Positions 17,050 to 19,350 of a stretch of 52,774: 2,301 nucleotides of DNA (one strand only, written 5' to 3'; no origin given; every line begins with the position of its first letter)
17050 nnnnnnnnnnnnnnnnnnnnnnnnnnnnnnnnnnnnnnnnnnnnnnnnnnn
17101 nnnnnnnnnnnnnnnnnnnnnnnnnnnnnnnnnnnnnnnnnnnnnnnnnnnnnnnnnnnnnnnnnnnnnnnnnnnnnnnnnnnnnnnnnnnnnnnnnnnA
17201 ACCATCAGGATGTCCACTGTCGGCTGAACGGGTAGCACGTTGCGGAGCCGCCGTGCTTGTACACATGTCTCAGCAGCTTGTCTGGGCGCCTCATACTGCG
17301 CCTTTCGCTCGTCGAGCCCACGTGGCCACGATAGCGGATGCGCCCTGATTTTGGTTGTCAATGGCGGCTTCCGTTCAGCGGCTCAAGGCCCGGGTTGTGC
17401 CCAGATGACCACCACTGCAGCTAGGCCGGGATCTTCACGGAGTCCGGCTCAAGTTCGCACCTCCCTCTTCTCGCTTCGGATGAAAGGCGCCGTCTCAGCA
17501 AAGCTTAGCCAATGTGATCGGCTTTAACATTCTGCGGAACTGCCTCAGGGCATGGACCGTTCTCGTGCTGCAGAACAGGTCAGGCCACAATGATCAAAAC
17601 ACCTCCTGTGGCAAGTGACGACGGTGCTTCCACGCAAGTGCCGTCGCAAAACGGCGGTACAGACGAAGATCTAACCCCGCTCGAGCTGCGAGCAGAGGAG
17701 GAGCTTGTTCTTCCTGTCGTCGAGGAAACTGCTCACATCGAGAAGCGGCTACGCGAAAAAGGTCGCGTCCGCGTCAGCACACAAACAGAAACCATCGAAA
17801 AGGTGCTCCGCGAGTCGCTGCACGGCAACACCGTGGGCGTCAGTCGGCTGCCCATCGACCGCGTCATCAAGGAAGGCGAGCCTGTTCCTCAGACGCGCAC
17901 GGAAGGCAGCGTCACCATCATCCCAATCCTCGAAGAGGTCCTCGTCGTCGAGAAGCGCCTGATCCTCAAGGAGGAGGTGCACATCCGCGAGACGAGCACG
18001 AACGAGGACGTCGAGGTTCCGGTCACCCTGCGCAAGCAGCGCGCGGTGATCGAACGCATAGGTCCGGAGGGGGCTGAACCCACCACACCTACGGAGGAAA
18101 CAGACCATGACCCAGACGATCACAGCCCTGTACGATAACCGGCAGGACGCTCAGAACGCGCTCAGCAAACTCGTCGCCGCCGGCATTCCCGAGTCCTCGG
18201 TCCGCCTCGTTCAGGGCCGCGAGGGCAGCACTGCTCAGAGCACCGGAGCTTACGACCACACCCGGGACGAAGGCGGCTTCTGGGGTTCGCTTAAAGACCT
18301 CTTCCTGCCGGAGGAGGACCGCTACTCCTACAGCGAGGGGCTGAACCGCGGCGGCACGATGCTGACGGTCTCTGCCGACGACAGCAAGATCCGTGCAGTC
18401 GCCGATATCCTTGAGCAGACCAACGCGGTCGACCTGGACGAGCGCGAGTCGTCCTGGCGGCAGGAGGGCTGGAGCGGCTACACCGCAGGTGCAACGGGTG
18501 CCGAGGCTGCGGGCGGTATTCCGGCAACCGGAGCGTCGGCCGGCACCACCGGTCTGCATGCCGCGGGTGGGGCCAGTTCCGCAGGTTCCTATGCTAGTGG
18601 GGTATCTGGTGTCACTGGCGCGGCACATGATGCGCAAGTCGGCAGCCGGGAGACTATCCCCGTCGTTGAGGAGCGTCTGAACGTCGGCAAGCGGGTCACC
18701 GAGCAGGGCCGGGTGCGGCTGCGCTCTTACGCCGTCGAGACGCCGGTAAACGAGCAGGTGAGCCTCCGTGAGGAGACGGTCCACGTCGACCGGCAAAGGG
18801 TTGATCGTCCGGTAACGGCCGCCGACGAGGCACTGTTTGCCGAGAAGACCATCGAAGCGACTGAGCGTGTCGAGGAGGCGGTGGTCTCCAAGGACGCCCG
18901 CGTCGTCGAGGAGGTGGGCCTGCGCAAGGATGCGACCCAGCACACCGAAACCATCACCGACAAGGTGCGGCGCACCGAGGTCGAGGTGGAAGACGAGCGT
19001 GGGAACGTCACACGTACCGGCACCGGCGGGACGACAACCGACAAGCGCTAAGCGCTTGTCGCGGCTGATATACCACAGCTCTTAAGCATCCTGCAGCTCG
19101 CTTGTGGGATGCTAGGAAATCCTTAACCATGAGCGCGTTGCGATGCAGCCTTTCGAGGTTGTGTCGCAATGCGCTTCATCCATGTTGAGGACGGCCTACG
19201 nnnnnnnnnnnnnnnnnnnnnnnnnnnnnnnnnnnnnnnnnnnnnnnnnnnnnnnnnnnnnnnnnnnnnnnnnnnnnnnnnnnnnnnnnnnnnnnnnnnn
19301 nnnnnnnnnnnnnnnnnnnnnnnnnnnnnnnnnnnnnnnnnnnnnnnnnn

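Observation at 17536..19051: sigma-EcfG-type general-stress promoter (GGAAC-N17-CGTT) driving a YsnF/DUF2382 gene pair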

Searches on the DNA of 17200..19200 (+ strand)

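Call 5: search_dna_similar(query=window:17200-19200:+, collection=plasmids, mode=near, max_rows=25)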
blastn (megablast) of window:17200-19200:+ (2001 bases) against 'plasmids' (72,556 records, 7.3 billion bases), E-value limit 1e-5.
No match.

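Call 7: search_dna_similar(query=window:17400-19100:+, collection=plasmids, mode=distant, max_rows=30)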
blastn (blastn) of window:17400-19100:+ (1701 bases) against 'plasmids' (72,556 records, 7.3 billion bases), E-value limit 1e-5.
Records with a match: 49; places in all: 67; records where one place covers at least 80% of the query: 0.
Best place of each record, by identity: 80-90% 2; 60-80% 47.
By first word of the organism name: Agrobacterium 8; Paracoccus 8; Microvirga 7; Rhizobium 5; Azospirillum 4; Polymorphobacter 3; Shinella 2; Brucella 2; Pseudochrobactrum 2; Methylobacterium 1; and 7 more.
By predicted mobility (MOB-suite, as given by PLSDB): non-mobilizable 32; conjugative 10; mobilizable 7.
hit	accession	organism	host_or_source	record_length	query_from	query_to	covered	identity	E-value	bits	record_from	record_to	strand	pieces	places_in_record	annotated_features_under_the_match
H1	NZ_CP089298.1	Methylobacterium currus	Solanum lycopersicum,single cell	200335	362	1624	74%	68.1%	5e-102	380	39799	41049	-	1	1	YsnF/AvaK domain-containing protein (x2)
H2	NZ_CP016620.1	Microvirga ossetica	Vicia alpestris,cell culture,nodules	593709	852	1603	32%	69.7%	7e-24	228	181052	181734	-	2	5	YsnF/AvaK domain-containing protein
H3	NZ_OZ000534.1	Shinella sp. WSC3-e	-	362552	497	1600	30%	68.1%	5e-20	179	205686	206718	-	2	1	YsnF/AvaK domain-containing protein (x2)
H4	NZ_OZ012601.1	Shinella sp. WSD5-1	-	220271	497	1600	30%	68.1%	5e-20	179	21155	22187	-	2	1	YsnF/AvaK domain-containing protein (x2)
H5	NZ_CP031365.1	Rhizobium sp. ZX09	cell culture,soil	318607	497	1600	30%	67.9%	1e-14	175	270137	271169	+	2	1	YsnF/AvaK domain-containing protein (x2)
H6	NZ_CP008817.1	Brucella anthropi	-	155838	497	1600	30%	67.7%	2e-18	170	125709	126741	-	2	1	YsnF/AvaK domain-containing protein (x2)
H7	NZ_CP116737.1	Agrobacterium pusense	-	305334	497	1600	30%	67.7%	1e-15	170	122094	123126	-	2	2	YsnF/AvaK domain-containing protein (x2)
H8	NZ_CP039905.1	Agrobacterium tumefaciens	-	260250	497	1600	30%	67.5%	5e-13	166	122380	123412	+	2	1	DUF2382 domain-containing protein | YsnF/AvaK domain-containing protein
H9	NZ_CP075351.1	Pseudochrobactrum algeriensis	Bos taurus,cell culture,lymph nodes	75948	497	1600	30%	67.3%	1e-14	161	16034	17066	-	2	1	YsnF/AvaK domain-containing protein (x2)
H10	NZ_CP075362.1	Pseudochrobactrum algeriensis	Bos taurus,cell culture,lymph nodes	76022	497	1600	30%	67.3%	1e-14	161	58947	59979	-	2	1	YsnF/AvaK domain-containing protein (x2)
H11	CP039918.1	Agrobacterium tumefaciens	-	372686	497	1600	30%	67.1%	1e-14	157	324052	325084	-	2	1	DUF2382 domain-containing protein (x2)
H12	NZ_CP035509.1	Haematobacter massiliensis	single cell,human skin swab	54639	876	1600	25%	68.5%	3e-10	150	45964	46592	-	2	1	YsnF/AvaK domain-containing protein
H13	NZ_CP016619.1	Microvirga ossetica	Vicia alpestris,cell culture,nodules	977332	1260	1624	21%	67.1%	1e-21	113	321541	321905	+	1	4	YsnF/AvaK domain-containing protein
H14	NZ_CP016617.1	Microvirga ossetica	Vicia alpestris,cell culture,nodules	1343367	1269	1631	21%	66.9%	7e-18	100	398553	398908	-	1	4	none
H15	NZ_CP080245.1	Polymorphobacter sp. PAMC 29334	Megaspora,lichen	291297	1243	1591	21%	68.2%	1e-26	130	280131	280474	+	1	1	DUF2382 domain-containing protein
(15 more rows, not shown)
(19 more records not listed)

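Call 9: get_annotated_region(hit=H1, flank=3000)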
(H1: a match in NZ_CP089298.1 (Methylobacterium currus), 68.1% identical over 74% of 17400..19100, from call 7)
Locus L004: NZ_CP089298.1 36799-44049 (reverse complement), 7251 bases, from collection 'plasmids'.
description: Methylobacterium currus strain TP-3 plasmid unnamed2, complete sequence
organism: Methylobacterium currus (NCBI taxid 2051553)
taxonomy: Bacteria; Pseudomonadota; Alphaproteobacteria; Hyphomicrobiales; Methylobacteriaceae; Methylobacterium; Methylobacterium currus
host: -; source: Solanum lycopersicum,single cell; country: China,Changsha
typing (MOB-suite, as given by PLSDB): non-mobilizable; mating-pair formation MPF_I
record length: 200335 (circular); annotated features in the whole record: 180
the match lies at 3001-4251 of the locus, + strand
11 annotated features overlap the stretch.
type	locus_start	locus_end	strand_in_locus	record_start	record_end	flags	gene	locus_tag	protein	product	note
CDS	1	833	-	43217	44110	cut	-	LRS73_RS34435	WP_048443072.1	dienelactone hydrolase family protein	-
CDS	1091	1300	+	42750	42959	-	-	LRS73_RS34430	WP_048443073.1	hypothetical protein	-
CDS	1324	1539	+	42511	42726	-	-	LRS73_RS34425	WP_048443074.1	hypothetical protein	-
CDS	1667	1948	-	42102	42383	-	-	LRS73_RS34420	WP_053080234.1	helix-turn-helix domain-containing protein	-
CDS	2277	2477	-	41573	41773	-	-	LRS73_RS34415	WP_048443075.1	hypothetical protein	-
CDS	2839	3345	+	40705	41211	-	-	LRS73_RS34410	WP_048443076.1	YsnF/AvaK domain-containing protein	-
CDS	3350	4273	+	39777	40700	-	-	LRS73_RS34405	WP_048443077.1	YsnF/AvaK domain-containing protein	-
CDS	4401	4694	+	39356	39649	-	-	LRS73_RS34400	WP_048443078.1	hypothetical protein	-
CDS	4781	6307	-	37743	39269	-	-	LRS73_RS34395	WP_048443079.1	PAS domain-containing protein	-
CDS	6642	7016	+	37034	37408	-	-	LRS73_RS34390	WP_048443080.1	response regulator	GO:0000160 - phosphorelay signal transduction system [Evidence IEA]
CDS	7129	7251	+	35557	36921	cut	-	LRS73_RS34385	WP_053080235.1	PAS domain-containing protein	-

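Call 14: get_annotated_region(hit=H3, flank=2500)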
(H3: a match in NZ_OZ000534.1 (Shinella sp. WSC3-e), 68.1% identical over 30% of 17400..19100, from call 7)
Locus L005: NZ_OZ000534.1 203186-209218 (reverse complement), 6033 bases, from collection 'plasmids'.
description: Shinella sp. WSC3-e isolate ena-SAMPLE-TAB-28-07-2022-10:23:51:176-5823 plasmid pdSHIWSC3, complete sequence
organism: Shinella sp. WSC3-e (NCBI taxid 3113208)
taxonomy: Bacteria; Pseudomonadota; Alphaproteobacteria; Hyphomicrobiales; Rhizobiaceae; Shinella; Shinella sp. WSC3-e
host: -; source: -; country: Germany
typing (MOB-suite, as given by PLSDB): non-mobilizable; replicon rep_cluster_471; mating-pair formation MPF_T
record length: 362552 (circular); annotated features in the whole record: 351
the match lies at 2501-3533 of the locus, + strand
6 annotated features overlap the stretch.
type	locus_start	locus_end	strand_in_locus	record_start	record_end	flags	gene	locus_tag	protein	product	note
CDS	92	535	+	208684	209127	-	-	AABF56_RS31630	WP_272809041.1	MarR family transcriptional regulator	GO:0006355 - regulation of DNA-templated transcription [Evidence IEA]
CDS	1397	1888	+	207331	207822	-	-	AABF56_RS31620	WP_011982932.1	phosphate-starvation-inducible PsiE family protein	-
CDS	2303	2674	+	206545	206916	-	-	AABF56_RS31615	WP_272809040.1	YsnF/AvaK domain-containing protein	-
CDS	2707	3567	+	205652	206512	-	-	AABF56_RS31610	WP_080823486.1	YsnF/AvaK domain-containing protein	-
CDS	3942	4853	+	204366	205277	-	-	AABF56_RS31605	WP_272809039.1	PhnA-like protein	-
CDS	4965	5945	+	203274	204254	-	-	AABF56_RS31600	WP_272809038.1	L,D-transpeptidase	-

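Call 15: get_annotated_region(hit=H5, flank=2500)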
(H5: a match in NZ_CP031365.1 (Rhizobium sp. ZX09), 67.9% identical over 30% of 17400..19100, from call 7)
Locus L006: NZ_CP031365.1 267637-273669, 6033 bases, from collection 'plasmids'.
description: Rhizobium sp. ZX09 plasmid unnamed1, complete sequence
organism: Rhizobium sp. ZX09 (NCBI taxid 2291939)
taxonomy: Bacteria; Pseudomonadota; Alphaproteobacteria; Hyphomicrobiales; Rhizobiaceae; Rhizobium; Rhizobium sp. ZX09
host: -; source: cell culture,soil; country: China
typing (MOB-suite, as given by PLSDB): conjugative; relaxase MOBQ; mating-pair formation MPF_T
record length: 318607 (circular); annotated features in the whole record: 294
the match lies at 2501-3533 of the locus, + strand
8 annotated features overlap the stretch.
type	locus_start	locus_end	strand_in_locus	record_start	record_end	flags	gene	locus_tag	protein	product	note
CDS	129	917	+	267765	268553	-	-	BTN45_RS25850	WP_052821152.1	SDR family oxidoreductase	-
CDS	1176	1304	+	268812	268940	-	-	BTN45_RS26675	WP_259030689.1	hypothetical protein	-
CDS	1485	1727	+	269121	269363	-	-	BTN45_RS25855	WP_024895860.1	hypothetical protein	-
CDS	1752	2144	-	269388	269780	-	-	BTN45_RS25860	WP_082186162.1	response regulator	-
CDS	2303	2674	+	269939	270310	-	-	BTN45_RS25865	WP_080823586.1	YsnF/AvaK domain-containing protein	-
CDS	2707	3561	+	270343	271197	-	-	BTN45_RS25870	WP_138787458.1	YsnF/AvaK domain-containing protein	-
CDS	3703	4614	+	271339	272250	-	-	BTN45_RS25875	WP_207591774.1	PhnA-like protein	-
CDS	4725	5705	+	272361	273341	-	-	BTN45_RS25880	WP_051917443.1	L,D-transpeptidase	-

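Call 16: get_annotated_region(hit=H6, flank=2500)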
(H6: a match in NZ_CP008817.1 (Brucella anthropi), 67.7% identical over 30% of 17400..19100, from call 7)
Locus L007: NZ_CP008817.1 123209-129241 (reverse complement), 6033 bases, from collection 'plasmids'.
description: Brucella anthropi strain OAB plasmid 1, complete sequence
organism: Brucella anthropi (NCBI taxid 529)
taxonomy: Bacteria; Pseudomonadota; Alphaproteobacteria; Hyphomicrobiales; Brucellaceae; Brucella; Brucella anthropi
host: -; source: -; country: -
typing (MOB-suite, as given by PLSDB): non-mobilizable; replicon rep_cluster_25
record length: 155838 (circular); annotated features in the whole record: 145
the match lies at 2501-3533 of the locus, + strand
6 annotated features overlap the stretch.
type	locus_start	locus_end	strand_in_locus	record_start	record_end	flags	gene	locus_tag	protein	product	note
CDS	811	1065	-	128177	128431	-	-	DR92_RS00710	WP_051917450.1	hypothetical protein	-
CDS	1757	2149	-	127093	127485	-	-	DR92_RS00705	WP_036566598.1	response regulator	-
CDS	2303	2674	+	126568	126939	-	-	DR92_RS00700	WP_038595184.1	YsnF/AvaK domain-containing protein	-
CDS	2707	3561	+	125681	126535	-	-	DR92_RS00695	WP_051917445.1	YsnF/AvaK domain-containing protein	-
CDS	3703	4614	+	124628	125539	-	-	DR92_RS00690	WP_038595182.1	hypothetical protein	-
CDS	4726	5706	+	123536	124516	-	-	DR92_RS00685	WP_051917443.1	L,D-transpeptidase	-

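Call 17: get_annotated_region(hit=H8, flank=2500)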
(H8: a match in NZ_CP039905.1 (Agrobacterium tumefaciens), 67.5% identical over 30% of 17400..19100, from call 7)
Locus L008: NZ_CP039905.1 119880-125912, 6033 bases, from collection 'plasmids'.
description: Agrobacterium tumefaciens strain CFBP6623 plasmid pAtCFBP6623a, complete sequence
organism: Agrobacterium tumefaciens (NCBI taxid 358)
taxonomy: Bacteria; Pseudomonadota; Alphaproteobacteria; Hyphomicrobiales; Rhizobiaceae; Agrobacterium; Agrobacterium tumefaciens
host: -; source: -; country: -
typing (MOB-suite, as given by PLSDB): conjugative; replicon rep_cluster_106; relaxase MOBQ; mating-pair formation MPF_T
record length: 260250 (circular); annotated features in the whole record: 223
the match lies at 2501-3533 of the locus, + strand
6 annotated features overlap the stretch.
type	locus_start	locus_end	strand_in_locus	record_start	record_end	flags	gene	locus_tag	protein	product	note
CDS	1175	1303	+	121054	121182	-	-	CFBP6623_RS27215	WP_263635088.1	hypothetical protein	-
CDS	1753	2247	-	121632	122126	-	-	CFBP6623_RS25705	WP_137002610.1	response regulator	-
CDS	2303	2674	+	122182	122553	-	-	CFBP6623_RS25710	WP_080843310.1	YsnF/AvaK domain-containing protein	-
CDS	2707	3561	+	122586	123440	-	-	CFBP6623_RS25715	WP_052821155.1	DUF2382 domain-containing protein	-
CDS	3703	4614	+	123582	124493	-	-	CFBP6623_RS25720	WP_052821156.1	hypothetical protein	-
CDS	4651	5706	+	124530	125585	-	-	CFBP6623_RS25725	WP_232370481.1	L,D-transpeptidase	-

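Call 18: get_annotated_region(hit=H9, flank=2500)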
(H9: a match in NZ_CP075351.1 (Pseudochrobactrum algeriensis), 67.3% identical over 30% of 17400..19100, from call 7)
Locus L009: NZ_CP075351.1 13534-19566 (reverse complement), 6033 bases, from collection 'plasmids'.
description: Pseudochrobactrum algeriensis strain C150915_17 plasmid pPB17_2, complete sequence
organism: Pseudochrobactrum algeriensis (NCBI taxid 2834768)
taxonomy: Bacteria; Pseudomonadota; Alphaproteobacteria; Hyphomicrobiales; Brucellaceae; Pseudochrobactrum; Pseudochrobactrum algeriensis
host: -; source: Bos taurus,cell culture,lymph nodes; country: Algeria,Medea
typing (MOB-suite, as given by PLSDB): non-mobilizable
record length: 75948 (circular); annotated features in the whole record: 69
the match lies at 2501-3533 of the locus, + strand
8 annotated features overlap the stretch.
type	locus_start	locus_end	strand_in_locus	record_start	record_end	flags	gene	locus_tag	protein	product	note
CDS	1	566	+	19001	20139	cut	-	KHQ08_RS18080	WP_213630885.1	IS3 family transposase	-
CDS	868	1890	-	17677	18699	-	-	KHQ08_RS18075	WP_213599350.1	IS110 family transposase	-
CDS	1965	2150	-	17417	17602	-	-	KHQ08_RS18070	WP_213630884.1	hypothetical protein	-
CDS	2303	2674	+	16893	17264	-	-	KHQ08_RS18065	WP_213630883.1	YsnF/AvaK domain-containing protein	-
CDS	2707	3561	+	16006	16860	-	-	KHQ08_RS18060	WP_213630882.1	YsnF/AvaK domain-containing protein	-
CDS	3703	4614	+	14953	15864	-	-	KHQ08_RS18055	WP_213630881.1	PhnA-like protein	-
CDS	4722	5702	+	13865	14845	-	-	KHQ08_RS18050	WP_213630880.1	L,D-transpeptidase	-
CDS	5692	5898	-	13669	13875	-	-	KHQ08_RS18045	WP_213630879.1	hypothetical protein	-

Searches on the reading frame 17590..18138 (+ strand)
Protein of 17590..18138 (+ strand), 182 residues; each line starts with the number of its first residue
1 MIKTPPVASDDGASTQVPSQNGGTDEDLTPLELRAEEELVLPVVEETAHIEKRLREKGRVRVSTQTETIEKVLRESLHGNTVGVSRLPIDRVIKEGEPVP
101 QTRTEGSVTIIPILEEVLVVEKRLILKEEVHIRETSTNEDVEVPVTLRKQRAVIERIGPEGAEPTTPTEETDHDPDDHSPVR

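Call 3: search_protein_families(library=pfam, proteins=[window:17590-18138:+], max_evalue=0.01)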
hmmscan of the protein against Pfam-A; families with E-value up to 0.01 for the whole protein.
window:17590-18138:+ (182 aa): 1 family
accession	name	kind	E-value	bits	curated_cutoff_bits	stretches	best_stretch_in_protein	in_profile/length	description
PF09557.15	DUF2382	-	8.8e-15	55.4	23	1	41-153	1-110/111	Domain of unknown function (DUF2382)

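Call 8: find_related_loci(query=window:17590-18135:+, collection=genome_contigs, flank=3000)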
Query window:17590-18135:+ (182 aa) in genome_contigs; peptide patterns used: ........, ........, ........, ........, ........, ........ (x = any residue, [..] = any of these).
151 stretches matched a pattern; 3 encode a relative of the query (tblastn E <= 1e-3); 3 distinct loci.
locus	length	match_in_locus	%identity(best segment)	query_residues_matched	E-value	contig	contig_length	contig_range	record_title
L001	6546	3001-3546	93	1-182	5e-104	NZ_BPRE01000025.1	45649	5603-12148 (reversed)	Methylorubrum suomiense strain DSM 14458 entry25, whole genome shotgun sequence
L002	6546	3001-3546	79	1-182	2e-87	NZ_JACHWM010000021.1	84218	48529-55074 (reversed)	Methylobacterium sp. R2-1 Ga0299752_21, whole genome shotgun sequence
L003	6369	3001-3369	52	36-160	4e-27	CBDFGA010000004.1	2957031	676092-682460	MAG: Chthonomonadaceae bacterium isolate 4bc0a2eb-4c21-4aa7-a952-4a750245c9a1 genome assembly, contig: contig_4, whole g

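Call 45: find_encoding_contigs(protein=window:17590-18135:+, flank=2000, max_places=6)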
Protein window:17590-18135:+ (182 aa): 23 contigs read that carry it; 4 places shown.
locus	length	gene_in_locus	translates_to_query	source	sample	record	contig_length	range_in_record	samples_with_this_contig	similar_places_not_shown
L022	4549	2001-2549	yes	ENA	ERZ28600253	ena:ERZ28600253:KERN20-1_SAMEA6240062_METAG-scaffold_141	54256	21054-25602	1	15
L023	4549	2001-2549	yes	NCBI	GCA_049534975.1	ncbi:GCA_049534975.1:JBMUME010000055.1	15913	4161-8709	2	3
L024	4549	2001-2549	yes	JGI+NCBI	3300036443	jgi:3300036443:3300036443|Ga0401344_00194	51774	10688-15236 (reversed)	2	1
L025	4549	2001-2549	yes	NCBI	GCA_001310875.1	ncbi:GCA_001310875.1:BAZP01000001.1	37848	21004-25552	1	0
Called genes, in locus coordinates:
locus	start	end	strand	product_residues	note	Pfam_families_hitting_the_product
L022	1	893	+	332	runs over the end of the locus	PF12833:HTH_18, PF00165:HTH_AraC (weak)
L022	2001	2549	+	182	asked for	PF09557:DUF2382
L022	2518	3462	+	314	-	PF11181:YflT (faint), PF09557:DUF2382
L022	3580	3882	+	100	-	-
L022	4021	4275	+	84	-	-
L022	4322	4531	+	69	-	-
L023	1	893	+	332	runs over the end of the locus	PF12833:HTH_18, PF00165:HTH_AraC (weak)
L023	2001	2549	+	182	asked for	PF09557:DUF2382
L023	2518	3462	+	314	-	PF11181:YflT (faint), PF09557:DUF2382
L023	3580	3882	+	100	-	-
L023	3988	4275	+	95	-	-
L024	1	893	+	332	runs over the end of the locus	PF12833:HTH_18, PF00165:HTH_AraC (weak)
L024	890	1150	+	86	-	-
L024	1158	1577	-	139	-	-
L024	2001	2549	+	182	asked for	PF09557:DUF2382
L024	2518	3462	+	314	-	PF11181:YflT (faint), PF09557:DUF2382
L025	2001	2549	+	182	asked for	PF09557:DUF2382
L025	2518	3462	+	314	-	PF11181:YflT (faint), PF09557:DUF2382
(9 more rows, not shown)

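Call 77: search_protein_families(library=ncbifam, proteins=[window:17590-18135:+], max_evalue=0.001)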
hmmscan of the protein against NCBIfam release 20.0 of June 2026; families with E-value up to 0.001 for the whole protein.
window:17590-18135:+ (182 aa): 1 family
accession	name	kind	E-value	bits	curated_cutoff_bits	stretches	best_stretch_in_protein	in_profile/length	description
TIGR02271.1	TIGR02271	domain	0.00028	21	49.75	1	42-158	2-114/115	YsnF/AvaK domain-containing protein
